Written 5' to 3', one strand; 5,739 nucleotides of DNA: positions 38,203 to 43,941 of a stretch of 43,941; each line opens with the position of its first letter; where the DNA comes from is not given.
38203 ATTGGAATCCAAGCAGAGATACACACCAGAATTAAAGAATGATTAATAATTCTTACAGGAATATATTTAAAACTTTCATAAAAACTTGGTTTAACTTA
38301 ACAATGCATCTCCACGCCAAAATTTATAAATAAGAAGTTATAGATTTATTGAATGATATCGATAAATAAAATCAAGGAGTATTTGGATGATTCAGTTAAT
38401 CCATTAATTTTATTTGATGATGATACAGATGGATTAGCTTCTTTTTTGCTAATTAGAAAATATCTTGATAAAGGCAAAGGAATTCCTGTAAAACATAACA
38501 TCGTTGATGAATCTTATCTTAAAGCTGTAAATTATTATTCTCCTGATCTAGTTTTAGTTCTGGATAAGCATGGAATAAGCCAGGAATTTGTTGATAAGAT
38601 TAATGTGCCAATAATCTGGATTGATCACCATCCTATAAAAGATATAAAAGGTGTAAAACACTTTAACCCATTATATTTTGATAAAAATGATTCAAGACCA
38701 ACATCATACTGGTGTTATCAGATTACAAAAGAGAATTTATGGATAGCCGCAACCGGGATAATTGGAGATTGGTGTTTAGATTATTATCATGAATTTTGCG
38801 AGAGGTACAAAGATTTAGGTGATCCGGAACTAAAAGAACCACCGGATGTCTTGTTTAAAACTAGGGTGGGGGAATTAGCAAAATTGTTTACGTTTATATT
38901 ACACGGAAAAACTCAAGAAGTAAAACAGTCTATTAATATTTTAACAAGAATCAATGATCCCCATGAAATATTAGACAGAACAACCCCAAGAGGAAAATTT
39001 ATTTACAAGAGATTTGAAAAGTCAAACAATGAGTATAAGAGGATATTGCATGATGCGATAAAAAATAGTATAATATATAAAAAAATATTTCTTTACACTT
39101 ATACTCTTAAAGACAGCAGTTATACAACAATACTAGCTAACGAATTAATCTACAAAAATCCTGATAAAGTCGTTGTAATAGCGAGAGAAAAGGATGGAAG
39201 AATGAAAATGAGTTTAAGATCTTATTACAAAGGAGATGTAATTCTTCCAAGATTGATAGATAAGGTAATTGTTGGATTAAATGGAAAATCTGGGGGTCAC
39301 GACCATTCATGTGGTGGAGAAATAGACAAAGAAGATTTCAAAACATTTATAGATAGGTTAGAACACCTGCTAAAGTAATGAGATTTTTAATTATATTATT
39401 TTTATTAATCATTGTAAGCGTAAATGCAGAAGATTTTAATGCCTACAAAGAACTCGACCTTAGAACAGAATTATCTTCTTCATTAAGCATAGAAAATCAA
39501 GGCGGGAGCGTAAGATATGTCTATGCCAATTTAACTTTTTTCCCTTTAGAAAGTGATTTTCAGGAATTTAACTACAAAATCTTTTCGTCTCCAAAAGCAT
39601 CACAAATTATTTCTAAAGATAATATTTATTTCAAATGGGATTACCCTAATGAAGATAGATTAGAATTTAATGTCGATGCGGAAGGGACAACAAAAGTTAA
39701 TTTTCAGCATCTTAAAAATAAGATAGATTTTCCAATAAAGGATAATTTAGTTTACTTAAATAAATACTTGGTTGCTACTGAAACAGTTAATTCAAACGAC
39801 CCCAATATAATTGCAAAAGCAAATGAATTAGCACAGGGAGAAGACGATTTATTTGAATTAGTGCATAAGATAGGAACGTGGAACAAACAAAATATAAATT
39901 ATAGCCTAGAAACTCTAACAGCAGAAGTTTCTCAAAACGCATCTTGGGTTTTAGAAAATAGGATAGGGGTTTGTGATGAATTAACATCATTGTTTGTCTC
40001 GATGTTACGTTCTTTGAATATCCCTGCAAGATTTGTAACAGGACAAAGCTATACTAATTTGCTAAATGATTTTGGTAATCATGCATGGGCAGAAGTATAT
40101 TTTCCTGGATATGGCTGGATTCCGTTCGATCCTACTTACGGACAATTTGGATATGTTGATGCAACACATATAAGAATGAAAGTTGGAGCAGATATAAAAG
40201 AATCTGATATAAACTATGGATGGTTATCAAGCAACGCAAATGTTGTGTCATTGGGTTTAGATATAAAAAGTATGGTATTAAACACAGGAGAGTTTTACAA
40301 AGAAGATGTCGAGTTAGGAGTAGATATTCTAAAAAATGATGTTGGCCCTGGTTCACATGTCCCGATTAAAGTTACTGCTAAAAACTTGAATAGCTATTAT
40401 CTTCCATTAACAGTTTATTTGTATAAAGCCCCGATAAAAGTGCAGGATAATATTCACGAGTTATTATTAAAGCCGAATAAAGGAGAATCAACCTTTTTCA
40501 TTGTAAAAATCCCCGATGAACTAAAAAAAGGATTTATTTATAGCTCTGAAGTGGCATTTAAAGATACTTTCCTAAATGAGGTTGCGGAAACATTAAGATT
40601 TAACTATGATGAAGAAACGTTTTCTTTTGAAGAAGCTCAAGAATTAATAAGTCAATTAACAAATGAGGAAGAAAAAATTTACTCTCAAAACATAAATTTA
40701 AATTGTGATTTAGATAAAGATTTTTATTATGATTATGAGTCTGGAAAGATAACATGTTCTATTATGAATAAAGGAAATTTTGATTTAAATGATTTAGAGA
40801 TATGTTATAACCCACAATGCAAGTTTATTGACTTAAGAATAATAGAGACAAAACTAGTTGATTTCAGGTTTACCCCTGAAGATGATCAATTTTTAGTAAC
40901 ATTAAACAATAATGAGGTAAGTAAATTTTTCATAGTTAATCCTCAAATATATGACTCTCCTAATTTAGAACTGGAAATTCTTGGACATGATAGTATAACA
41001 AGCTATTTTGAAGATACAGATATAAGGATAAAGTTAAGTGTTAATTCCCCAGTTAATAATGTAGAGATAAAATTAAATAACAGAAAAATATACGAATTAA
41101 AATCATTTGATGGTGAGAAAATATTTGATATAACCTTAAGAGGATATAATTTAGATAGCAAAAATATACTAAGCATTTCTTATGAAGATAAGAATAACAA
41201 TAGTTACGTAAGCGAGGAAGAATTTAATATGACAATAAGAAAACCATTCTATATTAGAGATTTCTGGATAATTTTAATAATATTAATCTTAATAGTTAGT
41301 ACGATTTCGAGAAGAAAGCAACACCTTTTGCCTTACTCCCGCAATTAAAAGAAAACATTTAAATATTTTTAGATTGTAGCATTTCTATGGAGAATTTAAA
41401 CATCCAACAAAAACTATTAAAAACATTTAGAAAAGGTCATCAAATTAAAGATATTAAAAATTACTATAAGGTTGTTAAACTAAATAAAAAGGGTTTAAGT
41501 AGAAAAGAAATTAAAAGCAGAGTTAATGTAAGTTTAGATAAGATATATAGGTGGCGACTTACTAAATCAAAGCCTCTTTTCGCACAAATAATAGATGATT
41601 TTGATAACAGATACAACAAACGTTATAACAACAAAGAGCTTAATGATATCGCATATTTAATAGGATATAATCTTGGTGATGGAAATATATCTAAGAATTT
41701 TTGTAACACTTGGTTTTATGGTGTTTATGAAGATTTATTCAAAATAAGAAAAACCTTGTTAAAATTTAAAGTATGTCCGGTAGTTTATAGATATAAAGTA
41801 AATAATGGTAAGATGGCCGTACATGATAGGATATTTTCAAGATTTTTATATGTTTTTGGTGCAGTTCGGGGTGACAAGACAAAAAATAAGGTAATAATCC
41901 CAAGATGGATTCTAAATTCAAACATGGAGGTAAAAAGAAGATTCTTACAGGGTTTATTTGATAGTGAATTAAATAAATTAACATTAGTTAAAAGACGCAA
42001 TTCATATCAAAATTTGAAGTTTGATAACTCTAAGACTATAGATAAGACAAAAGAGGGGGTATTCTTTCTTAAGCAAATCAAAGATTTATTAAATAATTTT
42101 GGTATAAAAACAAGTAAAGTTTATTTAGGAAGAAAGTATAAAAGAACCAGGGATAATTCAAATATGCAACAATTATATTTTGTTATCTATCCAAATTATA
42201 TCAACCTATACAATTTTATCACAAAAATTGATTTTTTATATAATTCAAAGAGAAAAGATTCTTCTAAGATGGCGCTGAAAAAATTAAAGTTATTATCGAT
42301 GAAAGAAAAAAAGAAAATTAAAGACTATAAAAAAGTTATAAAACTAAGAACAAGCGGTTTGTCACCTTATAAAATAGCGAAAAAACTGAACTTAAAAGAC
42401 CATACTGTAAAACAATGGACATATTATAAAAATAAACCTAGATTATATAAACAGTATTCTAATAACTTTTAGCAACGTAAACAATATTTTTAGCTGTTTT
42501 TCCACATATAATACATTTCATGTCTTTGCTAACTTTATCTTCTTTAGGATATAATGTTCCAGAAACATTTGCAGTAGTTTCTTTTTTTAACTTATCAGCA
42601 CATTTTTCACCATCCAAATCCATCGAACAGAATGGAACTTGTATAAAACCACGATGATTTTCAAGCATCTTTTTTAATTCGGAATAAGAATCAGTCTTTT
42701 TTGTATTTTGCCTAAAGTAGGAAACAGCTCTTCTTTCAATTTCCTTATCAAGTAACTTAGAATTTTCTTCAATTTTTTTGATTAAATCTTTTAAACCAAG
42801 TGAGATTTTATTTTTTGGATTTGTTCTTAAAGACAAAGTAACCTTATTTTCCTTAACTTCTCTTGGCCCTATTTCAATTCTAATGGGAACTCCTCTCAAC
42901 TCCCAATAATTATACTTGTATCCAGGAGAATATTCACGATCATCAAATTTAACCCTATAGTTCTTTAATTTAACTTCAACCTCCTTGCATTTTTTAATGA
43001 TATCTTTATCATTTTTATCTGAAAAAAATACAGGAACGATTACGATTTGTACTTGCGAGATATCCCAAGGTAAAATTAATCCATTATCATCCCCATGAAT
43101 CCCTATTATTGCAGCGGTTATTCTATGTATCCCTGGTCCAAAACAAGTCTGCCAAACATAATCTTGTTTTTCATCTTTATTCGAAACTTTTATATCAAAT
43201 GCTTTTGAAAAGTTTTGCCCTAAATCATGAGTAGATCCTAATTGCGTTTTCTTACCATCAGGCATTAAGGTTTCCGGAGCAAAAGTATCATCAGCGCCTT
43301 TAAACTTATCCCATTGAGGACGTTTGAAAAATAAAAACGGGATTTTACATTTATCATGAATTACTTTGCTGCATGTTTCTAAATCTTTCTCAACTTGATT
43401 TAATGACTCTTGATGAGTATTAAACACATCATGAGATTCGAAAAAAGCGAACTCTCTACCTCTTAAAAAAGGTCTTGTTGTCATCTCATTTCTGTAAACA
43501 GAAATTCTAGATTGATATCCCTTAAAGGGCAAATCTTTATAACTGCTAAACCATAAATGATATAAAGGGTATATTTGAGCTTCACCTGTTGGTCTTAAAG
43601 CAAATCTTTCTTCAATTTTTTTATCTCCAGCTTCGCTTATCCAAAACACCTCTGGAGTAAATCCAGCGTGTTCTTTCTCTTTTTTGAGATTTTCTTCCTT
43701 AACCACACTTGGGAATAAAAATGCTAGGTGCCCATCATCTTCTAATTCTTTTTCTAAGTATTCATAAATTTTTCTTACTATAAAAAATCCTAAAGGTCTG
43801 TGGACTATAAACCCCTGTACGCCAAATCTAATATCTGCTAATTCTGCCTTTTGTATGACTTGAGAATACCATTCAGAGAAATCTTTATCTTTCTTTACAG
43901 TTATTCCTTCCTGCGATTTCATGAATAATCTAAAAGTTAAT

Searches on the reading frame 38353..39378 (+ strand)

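Call 60: search_protein_families(library=pfam, proteins=[window:38353-39378:+], max_evalue=0.0001)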
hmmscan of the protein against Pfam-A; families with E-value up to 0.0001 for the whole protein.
window:38353-39378:+ (341 aa): 2 families
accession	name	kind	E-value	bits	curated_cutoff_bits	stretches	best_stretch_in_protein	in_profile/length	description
PF02272.25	DHHA1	-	2.9e-10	40.9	25.9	1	258-341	18-101/102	DHHA1 domain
PF01368.27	DHH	-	2.5e-07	31.4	28.1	1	19-124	4-101/125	DHH family, N-terminal domain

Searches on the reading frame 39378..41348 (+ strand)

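Call 89: search_protein_families(library=pfam, proteins=[window:39378-41348:+], max_evalue=0.0001)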
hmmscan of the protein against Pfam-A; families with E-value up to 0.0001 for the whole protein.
window:39378-41348:+ (656 aa): 1 family
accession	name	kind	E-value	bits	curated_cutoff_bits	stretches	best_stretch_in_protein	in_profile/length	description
PF01841.26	Transglut_core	-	3.3e-26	92.1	23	1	147-252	3-108/108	Transglutaminase-like superfamily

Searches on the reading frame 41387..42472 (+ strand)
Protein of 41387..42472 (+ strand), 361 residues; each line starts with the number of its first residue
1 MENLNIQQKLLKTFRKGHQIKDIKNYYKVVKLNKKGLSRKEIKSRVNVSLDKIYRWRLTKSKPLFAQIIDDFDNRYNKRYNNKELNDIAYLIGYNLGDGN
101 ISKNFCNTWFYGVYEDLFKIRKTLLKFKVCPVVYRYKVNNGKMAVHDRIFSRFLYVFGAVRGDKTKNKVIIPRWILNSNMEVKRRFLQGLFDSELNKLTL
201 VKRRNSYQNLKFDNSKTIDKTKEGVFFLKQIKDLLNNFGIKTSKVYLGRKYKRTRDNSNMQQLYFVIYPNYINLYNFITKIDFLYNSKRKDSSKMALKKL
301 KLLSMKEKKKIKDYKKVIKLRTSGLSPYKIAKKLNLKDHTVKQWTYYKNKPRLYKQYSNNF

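Call 89: search_protein_families(library=pfam, proteins=[window:41387-42472:+], max_evalue=0.0001)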
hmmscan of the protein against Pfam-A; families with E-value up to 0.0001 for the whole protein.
window:41387-42472:+ (361 aa): 1 family
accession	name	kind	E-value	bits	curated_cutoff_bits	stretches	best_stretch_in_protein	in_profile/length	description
PF13384.12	HTH_23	-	1.1e-06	28.7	24.6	0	317-344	10-37/50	Homeodomain-like domain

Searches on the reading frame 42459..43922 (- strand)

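Call 89: search_protein_families(library=pfam, proteins=[window:42459-43922:-], max_evalue=0.0001)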
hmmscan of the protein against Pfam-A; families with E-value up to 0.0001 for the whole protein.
window:42459-43922:- (487 aa): 3 families
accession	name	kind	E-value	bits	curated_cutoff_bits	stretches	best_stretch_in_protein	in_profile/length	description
PF00587.30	tRNA-synt_2b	-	1.3e-20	74.7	29.3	1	102-274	7-177/179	tRNA synthetase class II core domain (G, H, P, S and T)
PF03129.25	HGTP_anticodon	-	2.1e-18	66.7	21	1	292-386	1-93/94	Anticodon binding domain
PF09180.16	ProRS-C_1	-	1.5e-14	54.3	31.5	1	413-487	1-71/71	Prolyl-tRNA synthetase, C-terminal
